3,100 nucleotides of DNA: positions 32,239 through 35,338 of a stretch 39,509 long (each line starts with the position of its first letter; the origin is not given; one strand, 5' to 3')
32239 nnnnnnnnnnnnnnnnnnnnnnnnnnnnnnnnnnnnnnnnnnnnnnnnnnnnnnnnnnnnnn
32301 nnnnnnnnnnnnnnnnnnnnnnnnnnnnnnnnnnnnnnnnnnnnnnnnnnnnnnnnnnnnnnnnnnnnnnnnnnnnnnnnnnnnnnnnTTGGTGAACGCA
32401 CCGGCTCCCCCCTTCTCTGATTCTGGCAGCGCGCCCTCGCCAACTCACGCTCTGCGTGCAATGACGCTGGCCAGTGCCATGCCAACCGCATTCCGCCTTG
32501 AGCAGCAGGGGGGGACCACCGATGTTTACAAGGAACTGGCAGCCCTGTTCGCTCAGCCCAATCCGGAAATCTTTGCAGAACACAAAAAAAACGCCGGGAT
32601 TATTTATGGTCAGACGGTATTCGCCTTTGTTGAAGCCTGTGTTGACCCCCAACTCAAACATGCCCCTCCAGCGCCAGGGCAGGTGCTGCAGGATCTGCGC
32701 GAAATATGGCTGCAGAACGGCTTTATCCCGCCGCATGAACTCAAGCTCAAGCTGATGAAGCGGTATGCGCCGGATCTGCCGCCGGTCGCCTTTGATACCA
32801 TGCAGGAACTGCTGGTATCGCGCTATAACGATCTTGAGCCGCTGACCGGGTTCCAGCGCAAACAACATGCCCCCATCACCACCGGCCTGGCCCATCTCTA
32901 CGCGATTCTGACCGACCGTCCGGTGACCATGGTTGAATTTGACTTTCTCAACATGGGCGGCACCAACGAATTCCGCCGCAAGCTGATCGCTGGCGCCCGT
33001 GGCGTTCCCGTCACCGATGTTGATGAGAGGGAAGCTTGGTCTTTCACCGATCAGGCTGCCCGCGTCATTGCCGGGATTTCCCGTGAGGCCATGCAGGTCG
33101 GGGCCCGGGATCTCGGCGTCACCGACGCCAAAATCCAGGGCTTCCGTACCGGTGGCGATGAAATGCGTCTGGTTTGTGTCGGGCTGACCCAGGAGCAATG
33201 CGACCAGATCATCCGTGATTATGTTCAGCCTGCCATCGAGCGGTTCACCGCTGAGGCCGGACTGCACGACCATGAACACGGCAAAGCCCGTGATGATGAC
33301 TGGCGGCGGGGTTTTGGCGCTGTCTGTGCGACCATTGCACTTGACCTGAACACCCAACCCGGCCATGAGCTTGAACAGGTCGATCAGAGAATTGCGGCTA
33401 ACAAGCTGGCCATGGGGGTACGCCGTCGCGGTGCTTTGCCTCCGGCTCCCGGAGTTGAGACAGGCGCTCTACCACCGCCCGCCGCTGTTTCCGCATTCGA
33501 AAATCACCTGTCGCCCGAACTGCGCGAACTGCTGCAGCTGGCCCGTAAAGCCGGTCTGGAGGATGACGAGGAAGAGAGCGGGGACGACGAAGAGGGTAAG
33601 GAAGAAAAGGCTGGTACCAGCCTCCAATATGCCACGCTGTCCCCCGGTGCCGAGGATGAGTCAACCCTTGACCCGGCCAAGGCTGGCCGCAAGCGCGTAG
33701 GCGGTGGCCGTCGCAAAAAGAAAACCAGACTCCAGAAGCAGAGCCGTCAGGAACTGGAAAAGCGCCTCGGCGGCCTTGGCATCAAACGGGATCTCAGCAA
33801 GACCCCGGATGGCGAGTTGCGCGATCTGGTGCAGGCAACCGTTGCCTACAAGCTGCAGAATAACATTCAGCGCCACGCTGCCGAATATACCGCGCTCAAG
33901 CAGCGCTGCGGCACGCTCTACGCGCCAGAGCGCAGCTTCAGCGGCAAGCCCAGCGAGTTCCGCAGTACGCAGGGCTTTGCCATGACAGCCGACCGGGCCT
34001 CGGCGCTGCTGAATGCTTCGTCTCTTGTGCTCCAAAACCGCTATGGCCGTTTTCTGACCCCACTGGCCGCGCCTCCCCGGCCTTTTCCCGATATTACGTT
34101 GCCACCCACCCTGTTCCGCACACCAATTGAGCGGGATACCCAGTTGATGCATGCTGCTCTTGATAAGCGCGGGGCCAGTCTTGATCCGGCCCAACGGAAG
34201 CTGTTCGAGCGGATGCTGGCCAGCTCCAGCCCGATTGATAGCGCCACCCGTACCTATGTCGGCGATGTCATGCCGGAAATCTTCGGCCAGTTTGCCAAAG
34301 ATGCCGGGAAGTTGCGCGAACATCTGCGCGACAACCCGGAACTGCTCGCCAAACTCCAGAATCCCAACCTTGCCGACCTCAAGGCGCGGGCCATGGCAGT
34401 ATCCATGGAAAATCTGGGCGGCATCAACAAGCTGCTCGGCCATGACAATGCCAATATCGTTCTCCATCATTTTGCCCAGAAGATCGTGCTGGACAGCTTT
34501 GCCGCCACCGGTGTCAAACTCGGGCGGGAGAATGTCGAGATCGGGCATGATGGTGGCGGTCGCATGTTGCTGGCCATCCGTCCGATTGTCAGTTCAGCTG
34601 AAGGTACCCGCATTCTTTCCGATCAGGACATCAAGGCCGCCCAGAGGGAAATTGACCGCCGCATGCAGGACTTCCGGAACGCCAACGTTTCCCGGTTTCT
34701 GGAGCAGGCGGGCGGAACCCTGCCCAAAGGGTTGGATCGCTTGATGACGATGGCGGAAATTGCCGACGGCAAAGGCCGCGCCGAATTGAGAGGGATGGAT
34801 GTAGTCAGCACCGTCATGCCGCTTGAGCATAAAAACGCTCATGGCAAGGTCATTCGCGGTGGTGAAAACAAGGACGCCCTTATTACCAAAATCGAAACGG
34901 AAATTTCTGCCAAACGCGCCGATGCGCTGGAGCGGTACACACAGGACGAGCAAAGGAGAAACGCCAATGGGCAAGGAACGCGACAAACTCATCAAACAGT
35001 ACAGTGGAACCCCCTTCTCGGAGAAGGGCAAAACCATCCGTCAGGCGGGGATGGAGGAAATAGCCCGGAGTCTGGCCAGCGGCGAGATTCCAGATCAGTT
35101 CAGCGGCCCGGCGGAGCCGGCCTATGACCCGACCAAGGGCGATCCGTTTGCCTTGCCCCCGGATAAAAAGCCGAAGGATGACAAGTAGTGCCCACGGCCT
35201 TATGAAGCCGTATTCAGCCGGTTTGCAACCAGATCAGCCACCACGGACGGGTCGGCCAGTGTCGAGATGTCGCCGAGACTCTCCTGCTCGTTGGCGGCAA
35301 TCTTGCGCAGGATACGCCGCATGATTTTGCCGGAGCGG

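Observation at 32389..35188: Orphan 900-aa protein with one active-looking and one degenerate GGDEF-like palm domain, an NLS-like linker and a small overlapping partner gene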

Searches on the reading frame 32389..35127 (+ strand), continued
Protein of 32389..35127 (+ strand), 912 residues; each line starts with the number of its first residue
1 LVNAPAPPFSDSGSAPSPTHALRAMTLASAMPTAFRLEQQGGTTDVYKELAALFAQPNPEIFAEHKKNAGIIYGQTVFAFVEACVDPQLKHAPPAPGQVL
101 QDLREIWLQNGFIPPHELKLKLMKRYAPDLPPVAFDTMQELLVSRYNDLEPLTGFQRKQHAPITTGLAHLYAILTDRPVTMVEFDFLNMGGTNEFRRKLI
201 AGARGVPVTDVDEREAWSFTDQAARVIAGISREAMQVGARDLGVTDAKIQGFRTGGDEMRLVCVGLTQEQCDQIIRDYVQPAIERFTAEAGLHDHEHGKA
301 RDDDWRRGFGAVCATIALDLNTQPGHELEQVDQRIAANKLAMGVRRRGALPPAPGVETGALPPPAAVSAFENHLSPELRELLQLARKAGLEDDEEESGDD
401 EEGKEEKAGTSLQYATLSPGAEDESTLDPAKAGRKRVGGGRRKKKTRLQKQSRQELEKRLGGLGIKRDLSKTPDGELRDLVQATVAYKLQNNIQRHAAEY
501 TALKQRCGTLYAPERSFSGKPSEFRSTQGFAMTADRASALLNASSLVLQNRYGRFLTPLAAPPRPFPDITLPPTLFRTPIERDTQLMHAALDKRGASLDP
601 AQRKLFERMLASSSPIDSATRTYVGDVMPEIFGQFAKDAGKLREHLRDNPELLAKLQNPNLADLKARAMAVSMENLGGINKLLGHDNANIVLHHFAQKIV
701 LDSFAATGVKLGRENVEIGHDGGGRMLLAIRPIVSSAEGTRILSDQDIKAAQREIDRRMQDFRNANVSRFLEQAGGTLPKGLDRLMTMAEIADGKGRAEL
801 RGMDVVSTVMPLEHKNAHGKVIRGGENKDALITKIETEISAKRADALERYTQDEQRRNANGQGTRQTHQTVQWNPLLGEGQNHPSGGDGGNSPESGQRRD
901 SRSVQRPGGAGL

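Call 73: search_protein_families(library=pfam, proteins=[P0141, P0143, P0146, P0150, P0153, P0156, P0158, P0163, P0164, P0165], max_evalue=0.001)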
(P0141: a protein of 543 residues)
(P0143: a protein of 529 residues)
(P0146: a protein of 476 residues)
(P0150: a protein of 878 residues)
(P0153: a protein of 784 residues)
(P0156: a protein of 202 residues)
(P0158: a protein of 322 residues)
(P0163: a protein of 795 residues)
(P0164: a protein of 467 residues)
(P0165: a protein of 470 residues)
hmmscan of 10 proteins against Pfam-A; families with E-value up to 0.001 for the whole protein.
P0141 (543 aa): 1 family
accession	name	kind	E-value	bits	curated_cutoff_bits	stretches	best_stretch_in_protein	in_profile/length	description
PF00990.26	GGDEF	-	1e-06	29.1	23.8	0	80-188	4-108/161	Diguanylate cyclase, GGDEF domain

P0143 (529 aa): 0 families

P0146 (476 aa): 1 family
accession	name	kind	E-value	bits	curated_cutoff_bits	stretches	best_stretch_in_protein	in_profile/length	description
PF00990.26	GGDEF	-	2.8e-07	30.9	23.8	0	212-325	4-119/161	Diguanylate cyclase, GGDEF domain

P0150 (878 aa): 1 family
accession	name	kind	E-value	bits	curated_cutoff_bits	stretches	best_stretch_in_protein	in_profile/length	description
PF00990.26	GGDEF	-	1.2e-08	35.3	23.8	1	640-736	4-102/161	Diguanylate cyclase, GGDEF domain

P0153 (784 aa): 1 family
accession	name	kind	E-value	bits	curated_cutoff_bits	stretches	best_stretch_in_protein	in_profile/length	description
PF00990.26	GGDEF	-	6.2e-15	55.8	23.8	1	606-707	2-101/161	Diguanylate cyclase, GGDEF domain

P0156 (202 aa): 1 family
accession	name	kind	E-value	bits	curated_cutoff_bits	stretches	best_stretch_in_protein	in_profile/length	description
PF00990.26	GGDEF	-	1.6e-07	31.7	23.8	1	49-201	19-155/161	Diguanylate cyclase, GGDEF domain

P0158 (322 aa): 1 family
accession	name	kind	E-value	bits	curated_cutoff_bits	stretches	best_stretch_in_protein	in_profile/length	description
PF00990.26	GGDEF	-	1.8e-07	31.5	23.8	1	181-320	30-156/161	Diguanylate cyclase, GGDEF domain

P0163 (795 aa): 1 family
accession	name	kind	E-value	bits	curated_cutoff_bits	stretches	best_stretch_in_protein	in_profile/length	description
PF00990.26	GGDEF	-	5.9e-10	39.6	23.8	1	399-538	35-159/161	Diguanylate cyclase, GGDEF domain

P0164 (467 aa): 0 families

P0165 (470 aa): 1 family
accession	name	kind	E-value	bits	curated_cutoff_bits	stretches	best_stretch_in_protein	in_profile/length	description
PF00990.26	GGDEF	-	5.7e-12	46.1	23.8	1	297-396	4-101/161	Diguanylate cyclase, GGDEF domain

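Call 79: search_protein_families(library=pfam, proteins=[P0035, P0039, P0036, P0042, P0129, P0044, P0090], max_evalue=0.5)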
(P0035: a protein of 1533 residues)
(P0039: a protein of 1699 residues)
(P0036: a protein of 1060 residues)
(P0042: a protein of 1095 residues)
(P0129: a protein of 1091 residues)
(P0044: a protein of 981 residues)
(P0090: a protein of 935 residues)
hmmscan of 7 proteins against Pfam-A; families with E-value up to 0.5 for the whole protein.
P0035 (1533 aa): 2 families
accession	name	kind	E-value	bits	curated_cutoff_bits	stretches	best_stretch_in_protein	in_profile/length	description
PF00233.25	PDEase_I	-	0.00024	21.3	24.8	1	129-186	1-51/238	3'5'-cyclic nucleotide phosphodiesterase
PF00990.26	GGDEF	-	0.00071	19.8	23.8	1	869-906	34-71/161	Diguanylate cyclase, GGDEF domain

P0039 (1699 aa): 3 families
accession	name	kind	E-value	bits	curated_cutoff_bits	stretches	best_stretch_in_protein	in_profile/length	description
PF00233.25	PDEase_I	-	1.2e-05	25.6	24.8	1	795-853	1-51/238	3'5'-cyclic nucleotide phosphodiesterase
PF00990.26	GGDEF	-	8.2e-05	22.9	23.8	1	479-554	22-94/161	Diguanylate cyclase, GGDEF domain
PF04695.18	Pex14_N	-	0.13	12.4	23.2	0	865-885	22-42/46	Pex14 N-terminal domain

P0036 (1060 aa): 1 family
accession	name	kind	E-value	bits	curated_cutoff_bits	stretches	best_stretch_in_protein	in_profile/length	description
PF11981.13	DUF3482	-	0.027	14.3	29.2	1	899-1018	152-271/293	Domain of unknown function (DUF3482)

P0042 (1095 aa): 2 families
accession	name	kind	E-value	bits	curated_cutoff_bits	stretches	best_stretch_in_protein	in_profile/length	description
PF00990.26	GGDEF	-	3.3e-05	24.2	23.8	1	200-314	56-157/161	Diguanylate cyclase, GGDEF domain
PF08445.16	FR47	-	0.26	11.7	22.1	0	690-728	13-51/86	FR47-like protein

P0129 (1091 aa): 3 families
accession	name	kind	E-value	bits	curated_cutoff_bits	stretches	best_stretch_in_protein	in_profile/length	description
PF07700.20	HNOB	-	0.0042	17.5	25.5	1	109-208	9-103/163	Haem-NO-binding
PF15549.11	PGC7_Stella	-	0.1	13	32.3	0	806-899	67-162/166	PGC7/Stella/Dppa3 domain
PF18072.6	FGAR-AT_linker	-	0.17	12.8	26.6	0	181-212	4-35/50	Formylglycinamide ribonucleotide amidotransferase linker domain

P0044 (981 aa): 2 families
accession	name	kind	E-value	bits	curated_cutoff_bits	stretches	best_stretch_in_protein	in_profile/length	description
PF00990.26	GGDEF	-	0.00062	20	23.8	0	181-287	61-156/161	Diguanylate cyclase, GGDEF domain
PF09074.15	Mer2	-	0.3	11.3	27.7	0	263-351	79-167/193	Mer2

P0090 (935 aa): 1 family
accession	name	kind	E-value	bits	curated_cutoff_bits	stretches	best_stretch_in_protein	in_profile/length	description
PF19692.4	DUF6193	-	0.22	12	26.9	0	547-567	24-44/112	Family of unknown function (DUF6193)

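Call 86: search_protein_families(library=padloc, proteins=[window:32461-35127:+, P0030, P0046, P0061], max_evalue=0.1)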
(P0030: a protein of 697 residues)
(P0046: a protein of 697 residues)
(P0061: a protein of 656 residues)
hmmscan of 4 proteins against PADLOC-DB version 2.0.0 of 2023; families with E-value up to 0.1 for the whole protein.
window:32461-35127:+ (888 aa): 0 families

P0030 (697 aa): 0 families

P0046 (697 aa): 0 families

P0061 (656 aa): 0 families

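Call 87: search_protein_families(library=phrogs, proteins=[window:32461-35127:+], max_evalue=0.1)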
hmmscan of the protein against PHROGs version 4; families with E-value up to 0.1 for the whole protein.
window:32461-35127:+ (888 aa): 0 families

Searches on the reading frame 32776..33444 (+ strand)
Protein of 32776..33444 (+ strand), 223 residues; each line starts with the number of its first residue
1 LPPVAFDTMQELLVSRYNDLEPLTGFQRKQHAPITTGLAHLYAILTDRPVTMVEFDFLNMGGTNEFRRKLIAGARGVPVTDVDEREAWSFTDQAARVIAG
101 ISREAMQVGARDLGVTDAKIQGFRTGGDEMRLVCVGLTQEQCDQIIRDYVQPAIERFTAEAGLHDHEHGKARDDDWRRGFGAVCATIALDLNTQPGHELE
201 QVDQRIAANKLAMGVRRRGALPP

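Call 71: search_solved_structures(query=A4, max_evalue=0.01, show_alignments=2)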
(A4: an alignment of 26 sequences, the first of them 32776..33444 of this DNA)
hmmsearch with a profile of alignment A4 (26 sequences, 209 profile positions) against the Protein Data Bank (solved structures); distinct sequences matched with E-value up to 0.01: 0.

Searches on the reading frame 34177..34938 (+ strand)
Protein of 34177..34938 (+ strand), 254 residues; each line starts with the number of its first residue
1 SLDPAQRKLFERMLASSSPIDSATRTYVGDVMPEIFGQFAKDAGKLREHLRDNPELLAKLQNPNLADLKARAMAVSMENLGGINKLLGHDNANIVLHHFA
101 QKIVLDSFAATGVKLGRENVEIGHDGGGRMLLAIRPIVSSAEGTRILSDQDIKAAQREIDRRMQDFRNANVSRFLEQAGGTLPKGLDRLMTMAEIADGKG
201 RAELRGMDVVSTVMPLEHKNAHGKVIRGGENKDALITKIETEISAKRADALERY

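Call 72: search_solved_structures(query=A5, max_evalue=0.01, show_alignments=2)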
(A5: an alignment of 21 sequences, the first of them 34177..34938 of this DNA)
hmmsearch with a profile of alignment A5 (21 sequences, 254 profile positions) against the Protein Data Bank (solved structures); distinct sequences matched with E-value up to 0.01: 0.

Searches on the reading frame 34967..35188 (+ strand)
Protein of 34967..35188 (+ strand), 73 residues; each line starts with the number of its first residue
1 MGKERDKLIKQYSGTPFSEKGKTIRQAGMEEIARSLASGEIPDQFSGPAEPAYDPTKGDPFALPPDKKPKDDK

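Call 46: find_homologous_proteins(query=window:34967-35185:+, max_evalue=0.01)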
Query seq(73 aa) (73 aa): 4 proteins with E <= 0.01 among 4 candidates.
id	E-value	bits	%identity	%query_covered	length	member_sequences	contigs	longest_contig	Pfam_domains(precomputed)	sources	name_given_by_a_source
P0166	5.3e-38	146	95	100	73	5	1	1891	-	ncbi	-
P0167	1.4e-34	135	85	100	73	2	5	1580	-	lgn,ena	-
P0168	1.0e-26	110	75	100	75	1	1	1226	-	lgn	-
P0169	2.6e-14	71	71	67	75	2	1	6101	-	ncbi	-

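Call 86: search_protein_families(library=padloc, proteins=[window:34967-35188:+], max_evalue=0.1)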
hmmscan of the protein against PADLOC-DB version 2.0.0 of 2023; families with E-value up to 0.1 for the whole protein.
window:34967-35188:+ (73 aa): 0 families

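Call 87: search_protein_families(library=phrogs, proteins=[window:34967-35188:+], max_evalue=0.1)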
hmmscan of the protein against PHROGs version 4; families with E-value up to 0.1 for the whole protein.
window:34967-35188:+ (73 aa): 0 families
